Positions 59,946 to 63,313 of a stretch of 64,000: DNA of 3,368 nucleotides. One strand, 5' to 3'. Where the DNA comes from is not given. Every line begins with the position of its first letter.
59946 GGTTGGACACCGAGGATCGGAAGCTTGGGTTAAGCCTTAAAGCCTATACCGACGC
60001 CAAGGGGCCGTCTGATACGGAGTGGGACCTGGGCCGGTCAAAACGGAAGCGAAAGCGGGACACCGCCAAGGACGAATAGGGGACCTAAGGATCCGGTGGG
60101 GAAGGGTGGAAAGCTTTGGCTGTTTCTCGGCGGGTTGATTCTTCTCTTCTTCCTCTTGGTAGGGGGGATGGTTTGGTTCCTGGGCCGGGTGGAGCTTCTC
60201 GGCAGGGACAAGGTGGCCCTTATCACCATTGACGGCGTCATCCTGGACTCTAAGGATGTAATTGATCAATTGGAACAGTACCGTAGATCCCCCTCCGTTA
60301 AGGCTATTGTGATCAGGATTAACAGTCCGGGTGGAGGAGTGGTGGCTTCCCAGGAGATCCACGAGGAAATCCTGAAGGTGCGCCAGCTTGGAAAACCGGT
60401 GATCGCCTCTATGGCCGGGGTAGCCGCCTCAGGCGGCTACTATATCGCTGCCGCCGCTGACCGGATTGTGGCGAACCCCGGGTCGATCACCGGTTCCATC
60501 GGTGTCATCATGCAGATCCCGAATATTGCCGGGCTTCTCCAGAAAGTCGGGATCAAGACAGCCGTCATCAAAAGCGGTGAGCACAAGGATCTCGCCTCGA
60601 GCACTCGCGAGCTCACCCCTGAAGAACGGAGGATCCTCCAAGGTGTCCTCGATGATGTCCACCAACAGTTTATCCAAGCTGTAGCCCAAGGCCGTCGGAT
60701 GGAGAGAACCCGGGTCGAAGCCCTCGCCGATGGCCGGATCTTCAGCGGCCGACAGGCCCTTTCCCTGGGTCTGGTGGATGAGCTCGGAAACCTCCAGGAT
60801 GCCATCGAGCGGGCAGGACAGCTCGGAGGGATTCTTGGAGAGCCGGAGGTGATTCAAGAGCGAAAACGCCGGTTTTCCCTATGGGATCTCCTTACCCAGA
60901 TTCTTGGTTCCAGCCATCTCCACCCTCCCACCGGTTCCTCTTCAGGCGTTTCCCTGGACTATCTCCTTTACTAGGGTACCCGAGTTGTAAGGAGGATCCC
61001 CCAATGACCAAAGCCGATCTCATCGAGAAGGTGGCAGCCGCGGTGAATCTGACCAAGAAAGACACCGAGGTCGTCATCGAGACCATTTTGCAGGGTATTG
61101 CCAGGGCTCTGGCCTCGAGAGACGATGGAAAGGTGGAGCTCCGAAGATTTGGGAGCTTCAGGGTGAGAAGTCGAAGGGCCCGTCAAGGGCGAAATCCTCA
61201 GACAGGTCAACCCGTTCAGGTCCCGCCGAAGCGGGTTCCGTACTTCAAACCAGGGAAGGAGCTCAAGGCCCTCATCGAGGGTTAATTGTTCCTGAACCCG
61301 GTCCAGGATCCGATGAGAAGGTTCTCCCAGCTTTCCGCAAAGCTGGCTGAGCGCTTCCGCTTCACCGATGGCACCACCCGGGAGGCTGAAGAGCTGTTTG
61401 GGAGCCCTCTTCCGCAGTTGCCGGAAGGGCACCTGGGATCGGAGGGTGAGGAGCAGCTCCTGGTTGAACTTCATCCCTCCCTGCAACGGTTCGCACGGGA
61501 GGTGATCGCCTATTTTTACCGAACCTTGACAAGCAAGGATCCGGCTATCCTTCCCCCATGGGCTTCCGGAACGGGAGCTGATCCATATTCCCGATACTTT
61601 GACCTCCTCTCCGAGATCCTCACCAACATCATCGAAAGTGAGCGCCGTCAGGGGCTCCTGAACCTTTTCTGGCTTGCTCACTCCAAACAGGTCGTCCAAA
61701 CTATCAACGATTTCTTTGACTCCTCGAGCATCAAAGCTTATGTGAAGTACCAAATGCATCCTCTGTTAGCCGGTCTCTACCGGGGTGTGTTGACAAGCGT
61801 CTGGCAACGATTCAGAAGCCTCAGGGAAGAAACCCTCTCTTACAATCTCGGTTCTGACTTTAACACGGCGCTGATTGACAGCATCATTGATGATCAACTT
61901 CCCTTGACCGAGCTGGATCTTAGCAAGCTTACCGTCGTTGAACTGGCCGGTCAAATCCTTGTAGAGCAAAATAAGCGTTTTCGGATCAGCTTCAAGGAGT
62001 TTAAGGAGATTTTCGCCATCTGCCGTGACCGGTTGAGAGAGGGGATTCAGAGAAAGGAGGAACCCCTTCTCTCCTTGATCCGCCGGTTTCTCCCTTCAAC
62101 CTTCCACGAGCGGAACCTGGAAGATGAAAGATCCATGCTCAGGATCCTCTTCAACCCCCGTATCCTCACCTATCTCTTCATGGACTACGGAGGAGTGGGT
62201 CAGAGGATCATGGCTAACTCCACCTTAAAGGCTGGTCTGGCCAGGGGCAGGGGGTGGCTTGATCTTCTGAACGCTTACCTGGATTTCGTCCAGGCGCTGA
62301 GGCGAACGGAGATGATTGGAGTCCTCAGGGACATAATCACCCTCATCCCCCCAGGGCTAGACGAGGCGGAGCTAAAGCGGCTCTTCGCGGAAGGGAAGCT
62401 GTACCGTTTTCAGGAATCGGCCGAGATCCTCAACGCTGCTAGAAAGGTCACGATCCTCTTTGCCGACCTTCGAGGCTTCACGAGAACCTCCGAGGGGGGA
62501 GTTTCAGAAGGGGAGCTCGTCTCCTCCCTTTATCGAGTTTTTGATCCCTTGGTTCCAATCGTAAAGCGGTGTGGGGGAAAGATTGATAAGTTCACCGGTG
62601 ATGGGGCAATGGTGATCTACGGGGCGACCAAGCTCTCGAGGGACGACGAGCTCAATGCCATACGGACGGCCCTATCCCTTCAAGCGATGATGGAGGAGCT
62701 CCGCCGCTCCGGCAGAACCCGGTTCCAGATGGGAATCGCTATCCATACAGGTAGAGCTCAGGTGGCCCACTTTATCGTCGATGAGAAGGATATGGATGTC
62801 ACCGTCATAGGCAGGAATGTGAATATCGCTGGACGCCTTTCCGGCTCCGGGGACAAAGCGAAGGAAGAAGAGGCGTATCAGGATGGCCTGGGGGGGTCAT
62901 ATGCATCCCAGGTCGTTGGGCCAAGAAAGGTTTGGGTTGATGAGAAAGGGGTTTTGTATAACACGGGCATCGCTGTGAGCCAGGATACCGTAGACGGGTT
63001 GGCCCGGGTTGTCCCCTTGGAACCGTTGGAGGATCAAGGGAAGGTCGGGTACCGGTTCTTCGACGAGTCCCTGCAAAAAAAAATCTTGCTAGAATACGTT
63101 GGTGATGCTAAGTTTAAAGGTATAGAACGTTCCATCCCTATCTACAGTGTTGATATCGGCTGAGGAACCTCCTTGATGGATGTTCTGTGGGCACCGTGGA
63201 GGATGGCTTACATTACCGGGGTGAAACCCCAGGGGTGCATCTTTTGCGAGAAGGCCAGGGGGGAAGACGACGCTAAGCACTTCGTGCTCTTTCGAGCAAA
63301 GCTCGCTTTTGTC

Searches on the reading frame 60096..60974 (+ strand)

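Call 80: search_protein_families(library=pfam, proteins=[window:60096-60974:+], max_evalue=0.00001)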
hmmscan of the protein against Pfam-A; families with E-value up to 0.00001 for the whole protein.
window:60096-60974:+ (292 aa): 5 families
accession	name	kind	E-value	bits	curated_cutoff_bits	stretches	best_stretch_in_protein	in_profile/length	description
PF01343.23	Peptidase_S49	-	5.9e-56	189.2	24.9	1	96-243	3-150/154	Peptidase family S49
PF25145.1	NfeD1b_N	-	1.6e-08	34.8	40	1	66-146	29-106/189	NfeD1b, N-terminal domain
PF00574.28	CLP_protease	-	5.3e-08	33.4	20.2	1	52-123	30-98/182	Clp protease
PF00378.25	ECH_1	-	2.5e-06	27.4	27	0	85-128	74-117/251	Enoyl-CoA hydratase/isomerase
PF01972.22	SDH_protease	-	2.9e-06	26.9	31.3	1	51-143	77-164/286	ClpP-like SDH-type serine proteinase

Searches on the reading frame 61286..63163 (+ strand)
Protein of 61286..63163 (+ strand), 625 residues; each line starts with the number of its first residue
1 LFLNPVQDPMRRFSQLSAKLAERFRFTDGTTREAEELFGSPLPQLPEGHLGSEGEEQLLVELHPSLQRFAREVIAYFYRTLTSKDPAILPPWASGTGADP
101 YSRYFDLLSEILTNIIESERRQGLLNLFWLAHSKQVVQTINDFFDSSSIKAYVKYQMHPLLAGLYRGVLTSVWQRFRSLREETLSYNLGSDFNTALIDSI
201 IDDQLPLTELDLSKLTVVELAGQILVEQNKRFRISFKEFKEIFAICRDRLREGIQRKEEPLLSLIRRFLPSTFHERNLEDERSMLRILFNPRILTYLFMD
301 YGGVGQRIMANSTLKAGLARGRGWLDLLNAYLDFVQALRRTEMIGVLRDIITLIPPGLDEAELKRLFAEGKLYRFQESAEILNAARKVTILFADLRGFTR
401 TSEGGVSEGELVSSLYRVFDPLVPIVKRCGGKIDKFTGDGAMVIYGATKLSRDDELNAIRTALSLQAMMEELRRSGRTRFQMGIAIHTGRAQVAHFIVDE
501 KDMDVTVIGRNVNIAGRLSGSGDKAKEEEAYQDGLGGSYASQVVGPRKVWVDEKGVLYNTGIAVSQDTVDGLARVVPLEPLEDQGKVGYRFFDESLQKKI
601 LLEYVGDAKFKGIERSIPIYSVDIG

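Call 80: search_protein_families(library=pfam, proteins=[window:61286-63163:+], max_evalue=0.00001)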
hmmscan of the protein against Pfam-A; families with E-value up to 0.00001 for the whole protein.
window:61286-63163:+ (625 aa): 1 family
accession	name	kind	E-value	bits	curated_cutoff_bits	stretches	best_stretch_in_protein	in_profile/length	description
PF00211.25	Guanylate_cyc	-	1.2e-11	45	21.9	1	386-525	7-143/183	Adenylate and Guanylate cyclase catalytic domain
